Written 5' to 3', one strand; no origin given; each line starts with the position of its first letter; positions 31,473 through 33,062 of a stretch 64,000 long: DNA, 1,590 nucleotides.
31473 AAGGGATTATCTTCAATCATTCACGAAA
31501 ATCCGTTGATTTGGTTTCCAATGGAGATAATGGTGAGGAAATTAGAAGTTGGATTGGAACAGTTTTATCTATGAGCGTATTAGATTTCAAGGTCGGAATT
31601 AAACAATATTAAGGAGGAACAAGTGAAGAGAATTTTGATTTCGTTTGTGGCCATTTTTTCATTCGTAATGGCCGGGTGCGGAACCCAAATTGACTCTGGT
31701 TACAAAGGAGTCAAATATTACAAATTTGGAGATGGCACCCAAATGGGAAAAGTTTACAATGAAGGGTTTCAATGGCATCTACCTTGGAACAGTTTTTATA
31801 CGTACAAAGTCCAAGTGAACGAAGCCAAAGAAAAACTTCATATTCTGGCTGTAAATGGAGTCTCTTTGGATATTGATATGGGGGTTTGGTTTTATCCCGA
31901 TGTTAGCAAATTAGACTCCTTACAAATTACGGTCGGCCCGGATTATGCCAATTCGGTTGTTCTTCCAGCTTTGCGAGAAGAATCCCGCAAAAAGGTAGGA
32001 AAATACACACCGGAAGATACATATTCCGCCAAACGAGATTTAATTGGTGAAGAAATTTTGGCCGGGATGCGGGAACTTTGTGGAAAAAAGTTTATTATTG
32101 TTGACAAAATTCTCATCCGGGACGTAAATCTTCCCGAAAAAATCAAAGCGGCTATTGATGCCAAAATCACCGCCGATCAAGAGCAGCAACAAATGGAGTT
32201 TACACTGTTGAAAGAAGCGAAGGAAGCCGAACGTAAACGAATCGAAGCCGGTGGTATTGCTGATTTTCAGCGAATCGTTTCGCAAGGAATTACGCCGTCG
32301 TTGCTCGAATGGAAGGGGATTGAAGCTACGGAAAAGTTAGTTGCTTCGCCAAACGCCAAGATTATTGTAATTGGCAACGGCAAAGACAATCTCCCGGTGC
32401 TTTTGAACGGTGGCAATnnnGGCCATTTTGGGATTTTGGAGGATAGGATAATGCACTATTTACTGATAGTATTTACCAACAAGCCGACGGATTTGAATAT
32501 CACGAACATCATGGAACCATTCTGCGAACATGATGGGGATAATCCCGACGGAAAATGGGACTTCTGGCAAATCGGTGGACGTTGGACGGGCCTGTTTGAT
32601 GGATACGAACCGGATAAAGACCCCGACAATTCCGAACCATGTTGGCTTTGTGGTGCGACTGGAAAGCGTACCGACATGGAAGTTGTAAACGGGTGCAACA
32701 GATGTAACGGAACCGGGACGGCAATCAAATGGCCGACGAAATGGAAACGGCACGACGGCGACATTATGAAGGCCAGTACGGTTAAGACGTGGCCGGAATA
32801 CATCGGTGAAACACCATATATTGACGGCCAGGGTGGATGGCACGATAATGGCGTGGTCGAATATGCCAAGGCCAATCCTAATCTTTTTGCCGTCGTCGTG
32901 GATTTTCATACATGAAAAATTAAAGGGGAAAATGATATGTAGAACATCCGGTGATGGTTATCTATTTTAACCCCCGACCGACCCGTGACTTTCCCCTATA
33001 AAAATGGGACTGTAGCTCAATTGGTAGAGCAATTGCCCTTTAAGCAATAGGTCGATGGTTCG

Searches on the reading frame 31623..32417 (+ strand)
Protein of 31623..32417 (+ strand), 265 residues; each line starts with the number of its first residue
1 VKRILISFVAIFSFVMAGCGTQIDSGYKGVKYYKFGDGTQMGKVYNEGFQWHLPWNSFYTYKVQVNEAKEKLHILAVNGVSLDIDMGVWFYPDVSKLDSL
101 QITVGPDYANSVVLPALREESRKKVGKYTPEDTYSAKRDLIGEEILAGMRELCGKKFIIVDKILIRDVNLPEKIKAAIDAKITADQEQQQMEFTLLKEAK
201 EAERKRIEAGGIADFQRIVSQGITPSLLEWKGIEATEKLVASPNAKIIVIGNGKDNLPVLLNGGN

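Call 71: search_protein_families(library=pfam, proteins=[window:31623-32417:+], max_evalue=0.01)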
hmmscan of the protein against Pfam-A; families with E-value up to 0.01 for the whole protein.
window:31623-32417:+ (265 aa): 1 family
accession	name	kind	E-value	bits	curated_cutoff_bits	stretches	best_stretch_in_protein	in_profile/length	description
PF01145.31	Band_7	-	2.8e-25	89.8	23.6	1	22-196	2-166/176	SPFH domain / Band 7 family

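Call 73: find_related_loci(query=window:31623-32417:+, collection=genome_contigs, flank=5000)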
Query window:31623-32417:+ (265 aa) in genome_contigs; peptide patterns used: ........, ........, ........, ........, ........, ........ (x = any residue, [..] = any of these).
600 stretches matched a pattern (row limit reached: there are more); 571 encode a relative of the query (tblastn E <= 1e-3); the best 80 are kept; 80 distinct loci.
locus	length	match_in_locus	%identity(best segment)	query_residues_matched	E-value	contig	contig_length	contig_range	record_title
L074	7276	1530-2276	61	16-264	4e-106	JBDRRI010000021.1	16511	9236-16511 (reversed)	MAG: Candidatus Zixiibacteriota bacterium isolate MEGAHIT-group-2.90 k141_895092, whole genome shotgun sequence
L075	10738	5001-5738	59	18-263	4e-101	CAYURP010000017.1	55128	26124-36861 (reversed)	MAG TPA_asm: uncultured Ignavibacteria bacterium isolate binchicken_co89_584 genome assembly, contig: NODE_692_length_55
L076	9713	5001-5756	56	13-264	2e-97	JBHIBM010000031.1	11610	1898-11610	MAG: Candidatus Zixiibacteriota bacterium isolate K_1_bin.48 NODE_1253_length_11610_cov_7.523064, whole genome shotgun s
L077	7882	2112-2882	40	1-262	2e-59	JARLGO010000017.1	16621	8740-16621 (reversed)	MAG: Geothrix sp. isolate MAG_CO275 MetaCoAG_Bin_275_Oxic_k141_34349, whole genome shotgun sequence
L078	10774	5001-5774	42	5-265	5e-59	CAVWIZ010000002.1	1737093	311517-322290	MAG: uncultured Acidobacteriota bacterium isolate MFD02242.bin.2.28 genome assembly, contig: contig_17922, whole genome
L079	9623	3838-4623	39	1-265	7e-59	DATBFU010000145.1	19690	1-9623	MAG TPA_asm: Thermoanaerobaculia bacterium isolate SMAG_U3819 k141_4485980, whole genome shotgun sequence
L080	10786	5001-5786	40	1-265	1e-58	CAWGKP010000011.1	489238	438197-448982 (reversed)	MAG: uncultured Acidobacteriota bacterium isolate MFD00822.bin.2.174 genome assembly, contig: contig_48570, whole genome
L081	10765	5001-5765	42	6-263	2e-58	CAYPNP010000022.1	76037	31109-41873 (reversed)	MAG TPA_asm: uncultured Acidobacteriota bacterium isolate binchicken_co190_13 genome assembly, contig: NODE_753_length_7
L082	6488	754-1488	42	9-261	2e-58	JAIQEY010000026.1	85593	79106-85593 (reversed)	MAG: Terriglobia bacterium isolate SRVP_12 SR-VP_26_10_2019_B_35cm_scaffold_294, whole genome shotgun sequence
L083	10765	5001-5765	42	6-263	4e-58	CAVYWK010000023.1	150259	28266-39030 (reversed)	MAG: uncultured Acidobacteriota bacterium isolate MFD01299.bin.2.92 genome assembly, contig: contig_33301, whole genome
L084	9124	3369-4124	41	8-262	2e-58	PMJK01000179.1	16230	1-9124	MAG: Holophagaceae bacterium isolate fen_302 73.20120600_E2D.81_contig_43711, whole genome shotgun sequence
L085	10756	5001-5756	40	8-261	3e-58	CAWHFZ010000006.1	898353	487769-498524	MAG: Vicinamibacteria bacterium isolate MFD00392.bin.3.577 genome assembly, contig: contig_26268, whole genome shotgun s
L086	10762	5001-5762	40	9-265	7e-58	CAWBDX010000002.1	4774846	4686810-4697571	MAG: uncultured Gammaproteobacteria bacterium isolate MFD00731.bin.2.17 genome assembly, contig: contig_4106, whole geno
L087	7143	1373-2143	40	6-265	5e-58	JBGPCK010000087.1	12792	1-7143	MAG: Thermoanaerobaculia bacterium isolate OBJ_0618_050_50 k141_3038603_length_12792_cov_24.5257, whole genome shotgun s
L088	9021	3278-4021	40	8-261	1e-57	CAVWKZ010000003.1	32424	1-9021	MAG: uncultured Acidobacteriaceae bacterium isolate MFD04463.bin.1.121 genome assembly, contig: contig_120, whole genome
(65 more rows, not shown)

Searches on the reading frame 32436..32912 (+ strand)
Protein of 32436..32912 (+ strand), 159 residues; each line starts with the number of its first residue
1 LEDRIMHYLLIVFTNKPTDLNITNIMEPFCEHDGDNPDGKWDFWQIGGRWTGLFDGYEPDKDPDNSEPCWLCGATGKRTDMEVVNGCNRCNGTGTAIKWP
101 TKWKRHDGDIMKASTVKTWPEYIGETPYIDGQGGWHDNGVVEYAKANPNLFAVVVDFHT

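Call 71: search_protein_families(library=pfam, proteins=[window:32436-32912:+], max_evalue=0.01)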
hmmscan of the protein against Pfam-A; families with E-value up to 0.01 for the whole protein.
window:32436-32912:+ (159 aa): 1 family
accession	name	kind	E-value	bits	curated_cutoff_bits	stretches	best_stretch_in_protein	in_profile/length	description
PF00684.25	DnaJ_CXXCXGXG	-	0.0085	16.8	32.7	0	69-97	1-28/65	DnaJ central domain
